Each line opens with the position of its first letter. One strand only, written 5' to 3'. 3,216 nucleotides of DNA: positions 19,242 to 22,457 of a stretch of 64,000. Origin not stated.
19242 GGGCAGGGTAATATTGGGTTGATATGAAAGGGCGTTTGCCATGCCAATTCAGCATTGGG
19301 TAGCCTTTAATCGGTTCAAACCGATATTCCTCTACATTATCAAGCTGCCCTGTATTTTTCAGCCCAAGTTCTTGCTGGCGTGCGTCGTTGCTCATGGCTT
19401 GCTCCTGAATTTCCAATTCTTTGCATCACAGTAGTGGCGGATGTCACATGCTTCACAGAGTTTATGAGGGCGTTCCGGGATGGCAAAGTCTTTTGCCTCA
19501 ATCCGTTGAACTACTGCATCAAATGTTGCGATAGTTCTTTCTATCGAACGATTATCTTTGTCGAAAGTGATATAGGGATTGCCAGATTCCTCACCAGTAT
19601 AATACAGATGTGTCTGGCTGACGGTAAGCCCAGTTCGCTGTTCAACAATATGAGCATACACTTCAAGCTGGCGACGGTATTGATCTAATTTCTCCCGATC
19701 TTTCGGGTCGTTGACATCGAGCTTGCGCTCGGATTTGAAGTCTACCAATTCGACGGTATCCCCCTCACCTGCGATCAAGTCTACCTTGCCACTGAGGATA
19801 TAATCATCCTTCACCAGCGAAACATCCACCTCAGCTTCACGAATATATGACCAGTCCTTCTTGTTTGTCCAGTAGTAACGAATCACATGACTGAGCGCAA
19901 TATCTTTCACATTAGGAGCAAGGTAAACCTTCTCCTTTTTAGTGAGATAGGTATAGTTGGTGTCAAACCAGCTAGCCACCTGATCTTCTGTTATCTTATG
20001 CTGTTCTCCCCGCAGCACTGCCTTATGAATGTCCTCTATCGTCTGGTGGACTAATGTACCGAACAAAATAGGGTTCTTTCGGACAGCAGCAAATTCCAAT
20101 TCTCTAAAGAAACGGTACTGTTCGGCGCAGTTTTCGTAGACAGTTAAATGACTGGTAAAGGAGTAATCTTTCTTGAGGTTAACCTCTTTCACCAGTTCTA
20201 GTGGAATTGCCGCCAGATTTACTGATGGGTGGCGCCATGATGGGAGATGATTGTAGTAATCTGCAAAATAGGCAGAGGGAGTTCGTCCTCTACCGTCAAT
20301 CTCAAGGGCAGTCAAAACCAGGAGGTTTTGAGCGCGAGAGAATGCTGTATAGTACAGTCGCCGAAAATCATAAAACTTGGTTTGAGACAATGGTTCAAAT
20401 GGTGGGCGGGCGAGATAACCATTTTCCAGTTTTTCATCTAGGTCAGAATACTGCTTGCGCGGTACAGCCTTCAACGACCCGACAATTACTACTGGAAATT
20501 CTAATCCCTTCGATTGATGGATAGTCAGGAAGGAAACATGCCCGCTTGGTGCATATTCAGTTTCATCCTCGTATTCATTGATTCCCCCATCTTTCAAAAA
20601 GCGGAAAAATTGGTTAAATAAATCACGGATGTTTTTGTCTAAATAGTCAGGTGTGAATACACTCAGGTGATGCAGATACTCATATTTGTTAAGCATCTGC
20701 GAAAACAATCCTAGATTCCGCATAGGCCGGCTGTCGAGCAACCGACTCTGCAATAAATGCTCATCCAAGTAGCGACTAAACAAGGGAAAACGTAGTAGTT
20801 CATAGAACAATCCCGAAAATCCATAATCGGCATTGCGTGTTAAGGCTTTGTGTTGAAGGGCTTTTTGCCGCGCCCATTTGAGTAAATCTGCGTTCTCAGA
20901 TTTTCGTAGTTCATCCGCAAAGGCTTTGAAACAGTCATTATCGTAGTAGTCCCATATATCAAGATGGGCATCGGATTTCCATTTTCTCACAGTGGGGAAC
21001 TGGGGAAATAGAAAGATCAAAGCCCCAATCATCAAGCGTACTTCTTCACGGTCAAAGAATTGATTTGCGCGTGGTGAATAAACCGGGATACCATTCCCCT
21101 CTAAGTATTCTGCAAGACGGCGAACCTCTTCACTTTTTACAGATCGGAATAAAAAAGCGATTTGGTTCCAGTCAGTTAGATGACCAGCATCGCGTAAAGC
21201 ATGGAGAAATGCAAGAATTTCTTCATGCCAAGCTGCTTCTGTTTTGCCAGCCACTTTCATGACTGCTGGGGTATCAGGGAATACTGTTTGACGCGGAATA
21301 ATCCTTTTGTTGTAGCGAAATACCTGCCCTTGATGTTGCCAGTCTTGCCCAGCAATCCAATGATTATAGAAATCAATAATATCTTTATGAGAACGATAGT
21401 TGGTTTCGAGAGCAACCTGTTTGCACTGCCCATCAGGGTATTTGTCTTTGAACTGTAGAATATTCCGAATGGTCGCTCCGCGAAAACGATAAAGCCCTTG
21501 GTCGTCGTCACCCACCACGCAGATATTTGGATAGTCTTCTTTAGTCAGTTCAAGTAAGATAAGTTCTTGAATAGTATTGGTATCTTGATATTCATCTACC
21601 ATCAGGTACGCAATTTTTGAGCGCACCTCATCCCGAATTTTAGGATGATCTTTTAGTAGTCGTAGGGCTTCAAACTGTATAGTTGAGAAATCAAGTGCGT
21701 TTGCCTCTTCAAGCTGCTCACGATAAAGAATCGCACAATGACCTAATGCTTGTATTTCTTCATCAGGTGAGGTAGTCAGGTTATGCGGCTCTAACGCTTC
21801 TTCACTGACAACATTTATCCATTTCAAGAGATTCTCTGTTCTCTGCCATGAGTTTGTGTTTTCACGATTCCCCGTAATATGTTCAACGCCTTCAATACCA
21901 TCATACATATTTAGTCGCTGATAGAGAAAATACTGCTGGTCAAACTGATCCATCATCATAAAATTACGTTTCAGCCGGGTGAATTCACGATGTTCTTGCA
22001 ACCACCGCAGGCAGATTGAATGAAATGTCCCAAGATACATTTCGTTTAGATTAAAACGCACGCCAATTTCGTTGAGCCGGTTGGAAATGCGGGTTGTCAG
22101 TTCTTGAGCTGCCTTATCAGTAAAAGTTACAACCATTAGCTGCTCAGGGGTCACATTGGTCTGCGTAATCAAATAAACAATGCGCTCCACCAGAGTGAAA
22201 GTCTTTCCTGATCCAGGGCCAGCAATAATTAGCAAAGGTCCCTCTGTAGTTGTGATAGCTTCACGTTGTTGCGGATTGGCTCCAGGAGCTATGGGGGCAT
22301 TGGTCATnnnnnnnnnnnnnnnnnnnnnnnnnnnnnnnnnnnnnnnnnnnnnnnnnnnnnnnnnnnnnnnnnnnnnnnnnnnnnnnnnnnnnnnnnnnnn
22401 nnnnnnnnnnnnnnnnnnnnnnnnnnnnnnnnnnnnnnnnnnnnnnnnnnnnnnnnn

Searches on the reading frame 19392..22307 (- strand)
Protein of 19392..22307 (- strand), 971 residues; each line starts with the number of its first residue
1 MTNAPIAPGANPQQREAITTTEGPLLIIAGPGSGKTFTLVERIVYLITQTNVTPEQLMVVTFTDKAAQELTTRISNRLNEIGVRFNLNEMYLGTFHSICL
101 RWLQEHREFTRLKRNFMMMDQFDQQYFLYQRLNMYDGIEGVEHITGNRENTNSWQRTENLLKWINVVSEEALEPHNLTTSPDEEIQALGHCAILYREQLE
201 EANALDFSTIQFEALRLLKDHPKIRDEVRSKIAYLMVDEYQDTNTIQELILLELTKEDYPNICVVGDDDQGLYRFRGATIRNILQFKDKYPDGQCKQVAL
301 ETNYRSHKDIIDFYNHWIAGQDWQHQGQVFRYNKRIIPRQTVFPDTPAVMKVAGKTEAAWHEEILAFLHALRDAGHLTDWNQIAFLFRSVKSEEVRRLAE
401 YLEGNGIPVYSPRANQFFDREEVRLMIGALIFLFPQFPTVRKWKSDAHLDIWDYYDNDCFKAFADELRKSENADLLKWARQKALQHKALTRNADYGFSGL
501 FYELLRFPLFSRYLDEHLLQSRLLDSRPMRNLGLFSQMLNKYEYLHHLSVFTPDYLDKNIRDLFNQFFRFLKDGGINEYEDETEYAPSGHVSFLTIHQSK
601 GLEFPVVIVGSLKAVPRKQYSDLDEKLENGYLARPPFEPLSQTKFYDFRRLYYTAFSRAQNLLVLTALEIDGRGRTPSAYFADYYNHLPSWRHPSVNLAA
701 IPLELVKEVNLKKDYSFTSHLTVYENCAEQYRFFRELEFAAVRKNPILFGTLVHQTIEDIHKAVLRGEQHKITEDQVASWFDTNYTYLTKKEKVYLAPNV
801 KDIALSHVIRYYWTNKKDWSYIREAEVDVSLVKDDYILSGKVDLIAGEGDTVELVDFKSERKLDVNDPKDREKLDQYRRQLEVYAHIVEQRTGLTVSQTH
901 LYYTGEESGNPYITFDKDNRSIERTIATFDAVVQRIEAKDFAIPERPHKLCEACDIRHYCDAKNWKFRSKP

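Call 40: search_protein_families(library=pfam, proteins=[window:19392-22307:-], max_evalue=0.0001)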
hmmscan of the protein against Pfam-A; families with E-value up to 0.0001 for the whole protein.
window:19392-22307:- (971 aa): 7 families
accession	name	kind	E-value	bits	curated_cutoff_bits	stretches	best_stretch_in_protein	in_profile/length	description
PF00580.27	UvrD-helicase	-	2e-74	251.1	23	1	11-291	2-271/271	UvrD/REP helicase N-terminal domain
PF13361.12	UvrD_C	-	3.2e-21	76.6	25.6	2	538-667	234-347/350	UvrD-like helicase C-terminal domain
PF13245.12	AAA_19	-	1.1e-20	74.6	25.1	1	14-276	1-134/134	AAA domain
PF12705.13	PDDEXK_1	-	4.2e-19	69.9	22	1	719-961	5-247/247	PD-(D/E)XK nuclease superfamily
PF13538.12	UvrD_C_2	-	2.8e-09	37.1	27.4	0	590-611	1-24/52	UvrD-like helicase C-terminal domain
PF01930.23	Cas_Cas4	-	2.3e-06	28.2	22.7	1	835-960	52-158/160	Domain of unknown function DUF83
PF13604.12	AAA_30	-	6.5e-06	26.4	27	0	11-74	3-66/191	AAA domain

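Call 90: search_protein_families(library=padloc, proteins=[window:19392-22307:-], max_evalue=0.00001)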
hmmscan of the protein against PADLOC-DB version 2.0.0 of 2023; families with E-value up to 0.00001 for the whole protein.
window:19392-22307:- (971 aa): 60 families (the best 25 are shown)
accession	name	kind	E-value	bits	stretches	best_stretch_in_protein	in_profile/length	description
PDLC03802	RTasHel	-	8.8e-63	211.2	1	10-425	6-355/675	DRT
PDLC00114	GajB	-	8.6e-62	207.6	1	11-430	9-399/635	UrvD helicase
PDLC00132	GajB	-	7.1e-56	188.1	1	12-316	6-297/625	UrvD helicase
PDLC00127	GajB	-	4.1e-52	175.5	1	11-317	10-288/594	UrvD helicase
PDLC00117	GajB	-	1.8e-51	173.4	1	10-424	16-392/604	UrvD helicase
PDLC00130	GajB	-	2.3e-37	126.6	1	13-318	7-290/589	UrvD helicase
PDLC00123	GajB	-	1.3e-36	124.3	2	162-402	106-325/540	UrvD helicase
PDLC00119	GajB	-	2.2e-36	124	1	20-316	13-298/565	UrvD helicase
PDLC00107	GajB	-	6.2e-36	122.2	2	13-306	19-286/587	UrvD helicase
PDLC00103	GajB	-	6.5e-36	122.4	1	14-432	21-398/612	UrvD helicase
PDLC00133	GajB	-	2.5e-35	120.2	1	13-317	15-289/382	UrvD helicase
PDLC00122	GajB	-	4.1e-31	106.4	2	214-318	145-247/502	UrvD helicase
PDLC00118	GajB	-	5.3e-30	102.8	2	215-318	132-238/515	UrvD helicase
PDLC00138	GajB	-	1.3e-29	101.4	1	12-392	7-365/581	UrvD helicase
PDLC00112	GajB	-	3.1e-29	100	1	14-312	10-289/581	UrvD helicase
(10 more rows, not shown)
